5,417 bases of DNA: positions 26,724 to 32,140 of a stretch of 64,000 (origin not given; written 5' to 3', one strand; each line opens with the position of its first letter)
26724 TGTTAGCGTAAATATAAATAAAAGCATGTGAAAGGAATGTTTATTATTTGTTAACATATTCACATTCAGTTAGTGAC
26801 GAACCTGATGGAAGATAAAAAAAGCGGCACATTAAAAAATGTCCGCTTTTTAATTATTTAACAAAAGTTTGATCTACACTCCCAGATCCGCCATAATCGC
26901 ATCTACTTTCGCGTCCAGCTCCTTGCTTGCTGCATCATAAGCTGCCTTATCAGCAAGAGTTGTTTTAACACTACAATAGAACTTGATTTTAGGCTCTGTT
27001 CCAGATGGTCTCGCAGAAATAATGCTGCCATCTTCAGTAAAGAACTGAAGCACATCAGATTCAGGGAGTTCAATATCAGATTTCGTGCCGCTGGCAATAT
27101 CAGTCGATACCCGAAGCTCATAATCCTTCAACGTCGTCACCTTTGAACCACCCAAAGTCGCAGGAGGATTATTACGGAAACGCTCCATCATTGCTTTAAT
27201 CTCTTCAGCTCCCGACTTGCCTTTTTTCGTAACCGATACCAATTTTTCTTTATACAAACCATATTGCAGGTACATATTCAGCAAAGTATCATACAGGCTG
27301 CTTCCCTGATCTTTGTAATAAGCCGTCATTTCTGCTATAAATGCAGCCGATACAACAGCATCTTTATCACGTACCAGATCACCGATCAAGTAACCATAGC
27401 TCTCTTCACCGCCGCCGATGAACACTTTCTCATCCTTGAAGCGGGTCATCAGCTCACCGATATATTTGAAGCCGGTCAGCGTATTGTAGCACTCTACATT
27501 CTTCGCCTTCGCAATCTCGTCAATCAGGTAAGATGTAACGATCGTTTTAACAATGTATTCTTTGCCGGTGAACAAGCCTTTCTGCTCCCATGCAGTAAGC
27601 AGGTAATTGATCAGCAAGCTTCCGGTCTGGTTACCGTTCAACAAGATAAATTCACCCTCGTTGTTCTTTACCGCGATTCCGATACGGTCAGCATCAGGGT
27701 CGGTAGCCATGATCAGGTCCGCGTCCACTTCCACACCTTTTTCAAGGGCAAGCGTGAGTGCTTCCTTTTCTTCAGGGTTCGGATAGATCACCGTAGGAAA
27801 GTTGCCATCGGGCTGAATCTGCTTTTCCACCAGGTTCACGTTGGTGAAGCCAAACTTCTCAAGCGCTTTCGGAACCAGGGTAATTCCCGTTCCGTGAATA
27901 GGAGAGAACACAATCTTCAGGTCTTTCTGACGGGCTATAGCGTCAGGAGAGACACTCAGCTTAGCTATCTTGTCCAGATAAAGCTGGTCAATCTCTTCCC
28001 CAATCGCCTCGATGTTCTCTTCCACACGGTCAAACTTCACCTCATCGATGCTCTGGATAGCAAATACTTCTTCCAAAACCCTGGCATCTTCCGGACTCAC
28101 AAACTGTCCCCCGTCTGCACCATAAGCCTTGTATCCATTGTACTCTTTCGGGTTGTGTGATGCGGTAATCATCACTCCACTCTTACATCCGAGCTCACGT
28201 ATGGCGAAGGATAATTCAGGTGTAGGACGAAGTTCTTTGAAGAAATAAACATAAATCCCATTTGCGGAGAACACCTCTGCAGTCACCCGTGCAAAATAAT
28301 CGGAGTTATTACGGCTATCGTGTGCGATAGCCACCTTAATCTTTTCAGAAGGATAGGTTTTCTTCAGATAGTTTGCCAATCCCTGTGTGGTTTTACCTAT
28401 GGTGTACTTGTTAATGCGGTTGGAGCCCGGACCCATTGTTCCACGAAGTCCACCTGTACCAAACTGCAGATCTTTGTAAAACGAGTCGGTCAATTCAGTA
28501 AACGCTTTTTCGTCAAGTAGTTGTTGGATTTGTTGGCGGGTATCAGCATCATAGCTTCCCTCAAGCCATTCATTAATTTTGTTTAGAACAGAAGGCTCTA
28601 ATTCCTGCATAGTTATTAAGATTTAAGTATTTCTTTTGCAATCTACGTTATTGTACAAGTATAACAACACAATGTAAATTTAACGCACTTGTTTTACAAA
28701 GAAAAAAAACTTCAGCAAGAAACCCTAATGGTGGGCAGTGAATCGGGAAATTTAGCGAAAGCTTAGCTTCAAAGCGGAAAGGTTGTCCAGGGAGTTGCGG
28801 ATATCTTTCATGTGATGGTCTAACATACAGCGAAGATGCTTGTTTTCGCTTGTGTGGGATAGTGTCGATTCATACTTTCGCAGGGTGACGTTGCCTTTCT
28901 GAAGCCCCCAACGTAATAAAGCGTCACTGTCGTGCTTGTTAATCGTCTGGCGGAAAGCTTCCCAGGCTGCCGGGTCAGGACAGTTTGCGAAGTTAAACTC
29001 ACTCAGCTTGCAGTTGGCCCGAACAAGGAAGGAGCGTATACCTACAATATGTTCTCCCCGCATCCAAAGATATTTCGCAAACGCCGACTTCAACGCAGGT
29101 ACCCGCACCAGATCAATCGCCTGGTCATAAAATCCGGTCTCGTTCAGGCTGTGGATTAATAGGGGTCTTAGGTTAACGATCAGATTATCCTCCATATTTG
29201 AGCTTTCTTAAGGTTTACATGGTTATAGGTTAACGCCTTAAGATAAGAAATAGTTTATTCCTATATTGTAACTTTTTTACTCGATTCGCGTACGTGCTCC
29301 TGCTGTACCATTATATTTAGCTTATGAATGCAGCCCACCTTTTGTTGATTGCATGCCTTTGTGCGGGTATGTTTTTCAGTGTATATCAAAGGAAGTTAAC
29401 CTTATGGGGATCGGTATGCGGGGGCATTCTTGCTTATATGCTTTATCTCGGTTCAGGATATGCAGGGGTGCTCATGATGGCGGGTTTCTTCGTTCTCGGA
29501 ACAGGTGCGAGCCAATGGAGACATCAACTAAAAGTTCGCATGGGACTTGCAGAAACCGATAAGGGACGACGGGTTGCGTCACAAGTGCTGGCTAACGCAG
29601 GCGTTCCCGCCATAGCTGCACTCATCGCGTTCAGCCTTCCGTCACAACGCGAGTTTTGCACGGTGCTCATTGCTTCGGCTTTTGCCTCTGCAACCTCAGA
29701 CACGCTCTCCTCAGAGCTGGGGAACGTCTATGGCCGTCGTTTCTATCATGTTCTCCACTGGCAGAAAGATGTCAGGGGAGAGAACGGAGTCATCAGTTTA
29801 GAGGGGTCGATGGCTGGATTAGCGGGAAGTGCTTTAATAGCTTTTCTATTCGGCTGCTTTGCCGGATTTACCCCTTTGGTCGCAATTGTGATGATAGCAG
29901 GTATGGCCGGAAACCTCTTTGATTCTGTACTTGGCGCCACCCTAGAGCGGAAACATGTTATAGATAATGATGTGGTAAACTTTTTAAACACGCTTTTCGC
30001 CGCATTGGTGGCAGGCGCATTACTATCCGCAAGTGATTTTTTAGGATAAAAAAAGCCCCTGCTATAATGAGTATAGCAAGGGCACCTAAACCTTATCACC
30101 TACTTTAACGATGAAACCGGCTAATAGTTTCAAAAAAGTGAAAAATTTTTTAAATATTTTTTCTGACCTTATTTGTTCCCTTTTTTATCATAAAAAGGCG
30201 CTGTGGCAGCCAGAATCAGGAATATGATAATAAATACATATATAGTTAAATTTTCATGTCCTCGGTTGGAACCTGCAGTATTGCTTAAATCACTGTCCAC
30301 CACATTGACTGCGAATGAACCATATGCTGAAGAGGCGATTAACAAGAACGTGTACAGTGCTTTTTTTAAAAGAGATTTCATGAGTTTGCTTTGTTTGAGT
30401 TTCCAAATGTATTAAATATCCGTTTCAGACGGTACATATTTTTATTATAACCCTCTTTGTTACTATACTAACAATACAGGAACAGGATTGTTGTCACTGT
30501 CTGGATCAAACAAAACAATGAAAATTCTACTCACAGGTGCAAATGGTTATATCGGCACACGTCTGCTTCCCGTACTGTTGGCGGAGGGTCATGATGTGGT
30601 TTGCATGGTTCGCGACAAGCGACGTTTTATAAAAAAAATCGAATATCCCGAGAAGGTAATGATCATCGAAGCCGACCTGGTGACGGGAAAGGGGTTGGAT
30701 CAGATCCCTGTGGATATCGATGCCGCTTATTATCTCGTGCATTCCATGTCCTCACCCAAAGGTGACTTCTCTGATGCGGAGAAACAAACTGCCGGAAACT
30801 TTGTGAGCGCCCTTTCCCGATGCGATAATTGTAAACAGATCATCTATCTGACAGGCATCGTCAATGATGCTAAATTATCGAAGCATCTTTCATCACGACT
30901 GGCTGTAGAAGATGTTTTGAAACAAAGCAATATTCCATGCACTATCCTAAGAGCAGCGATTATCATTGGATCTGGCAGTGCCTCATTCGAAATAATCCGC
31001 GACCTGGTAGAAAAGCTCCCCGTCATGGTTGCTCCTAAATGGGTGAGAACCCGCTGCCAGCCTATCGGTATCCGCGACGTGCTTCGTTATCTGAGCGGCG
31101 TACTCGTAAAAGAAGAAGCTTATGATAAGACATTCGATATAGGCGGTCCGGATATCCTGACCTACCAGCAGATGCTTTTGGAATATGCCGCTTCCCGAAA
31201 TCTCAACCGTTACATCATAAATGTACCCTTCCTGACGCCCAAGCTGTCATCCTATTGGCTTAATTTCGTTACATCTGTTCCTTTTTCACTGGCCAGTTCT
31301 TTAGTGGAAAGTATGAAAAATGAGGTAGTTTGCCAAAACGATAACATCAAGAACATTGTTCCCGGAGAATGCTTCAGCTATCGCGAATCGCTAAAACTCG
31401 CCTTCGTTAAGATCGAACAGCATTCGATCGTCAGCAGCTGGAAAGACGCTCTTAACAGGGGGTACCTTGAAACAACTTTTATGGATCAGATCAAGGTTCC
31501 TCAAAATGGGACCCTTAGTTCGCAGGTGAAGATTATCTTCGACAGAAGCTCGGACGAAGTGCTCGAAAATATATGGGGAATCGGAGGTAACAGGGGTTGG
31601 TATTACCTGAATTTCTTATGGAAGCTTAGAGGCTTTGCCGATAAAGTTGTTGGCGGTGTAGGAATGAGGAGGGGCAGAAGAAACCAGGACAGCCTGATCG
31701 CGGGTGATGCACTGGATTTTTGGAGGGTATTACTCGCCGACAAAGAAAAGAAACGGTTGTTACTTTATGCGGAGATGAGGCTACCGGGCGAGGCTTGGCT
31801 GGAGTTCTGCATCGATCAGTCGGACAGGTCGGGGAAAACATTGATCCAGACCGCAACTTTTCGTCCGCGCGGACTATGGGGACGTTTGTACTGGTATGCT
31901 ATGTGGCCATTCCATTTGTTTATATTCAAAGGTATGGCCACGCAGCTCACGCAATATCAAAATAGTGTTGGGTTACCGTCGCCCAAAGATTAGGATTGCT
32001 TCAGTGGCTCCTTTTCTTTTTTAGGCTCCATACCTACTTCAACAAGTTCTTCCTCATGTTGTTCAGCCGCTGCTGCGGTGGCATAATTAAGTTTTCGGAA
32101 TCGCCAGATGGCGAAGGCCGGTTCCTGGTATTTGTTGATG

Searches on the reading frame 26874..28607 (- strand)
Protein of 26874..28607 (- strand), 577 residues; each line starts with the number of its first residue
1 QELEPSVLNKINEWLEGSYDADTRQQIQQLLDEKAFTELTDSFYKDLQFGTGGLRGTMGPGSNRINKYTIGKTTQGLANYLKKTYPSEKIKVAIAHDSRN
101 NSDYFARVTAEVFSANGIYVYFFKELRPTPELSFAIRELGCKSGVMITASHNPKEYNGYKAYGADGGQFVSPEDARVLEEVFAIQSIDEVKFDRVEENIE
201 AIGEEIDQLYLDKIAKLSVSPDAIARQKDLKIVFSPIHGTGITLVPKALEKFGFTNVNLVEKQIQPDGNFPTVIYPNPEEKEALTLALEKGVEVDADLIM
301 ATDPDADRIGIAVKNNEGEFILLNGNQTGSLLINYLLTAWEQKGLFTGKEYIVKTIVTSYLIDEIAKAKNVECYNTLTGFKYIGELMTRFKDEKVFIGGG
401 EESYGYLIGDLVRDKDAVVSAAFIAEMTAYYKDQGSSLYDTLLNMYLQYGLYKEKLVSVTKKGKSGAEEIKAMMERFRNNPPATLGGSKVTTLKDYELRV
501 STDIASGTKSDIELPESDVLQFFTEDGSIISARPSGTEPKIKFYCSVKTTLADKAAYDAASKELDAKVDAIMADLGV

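Call 82: search_protein_families(library=pfam, proteins=[window:26874-28607:-], max_evalue=0.00001)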
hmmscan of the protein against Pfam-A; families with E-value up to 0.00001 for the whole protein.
window:26874-28607:- (577 aa): 4 families
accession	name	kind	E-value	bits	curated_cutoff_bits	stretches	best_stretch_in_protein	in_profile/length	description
PF02878.22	PGM_PMM_I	-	4.1e-40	137.1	22.5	1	48-185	3-135/138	Phosphoglucomutase/phosphomannomutase, alpha/beta/alpha domain I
PF02879.22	PGM_PMM_II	-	7.9e-25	87.8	29.3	1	210-314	3-100/103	Phosphoglucomutase/phosphomannomutase, alpha/beta/alpha domain II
PF02880.22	PGM_PMM_III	-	1.6e-21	77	20.7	1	324-444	1-113/115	Phosphoglucomutase/phosphomannomutase, alpha/beta/alpha domain III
PF00408.26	PGM_PMM_IV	-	5.6e-06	26.8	23.1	0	510-548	21-53/68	Phosphoglucomutase/phosphomannomutase, C-terminal domain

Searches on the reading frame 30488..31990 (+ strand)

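Call 82: search_protein_families(library=pfam, proteins=[window:30488-31990:+], max_evalue=0.00001)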
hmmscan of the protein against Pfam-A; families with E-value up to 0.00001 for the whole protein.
window:30488-31990:+ (501 aa): 4 families
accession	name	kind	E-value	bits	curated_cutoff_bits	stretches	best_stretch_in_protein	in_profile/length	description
PF11066.14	DUF2867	-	7.2e-35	120.8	27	1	351-483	17-142/142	Protein of unknown function (DUF2867)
PF13460.12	NAD_binding_10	-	3.9e-09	37.1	27.2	1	17-159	1-146/184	NAD(P)H-binding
PF01370.27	Epimerase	-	5.8e-08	32.9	20.9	1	13-109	1-96/240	NAD dependent epimerase/dehydratase family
PF05368.20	NmrA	-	2.7e-07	30.9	27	1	10-159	2-153/298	NmrA-like family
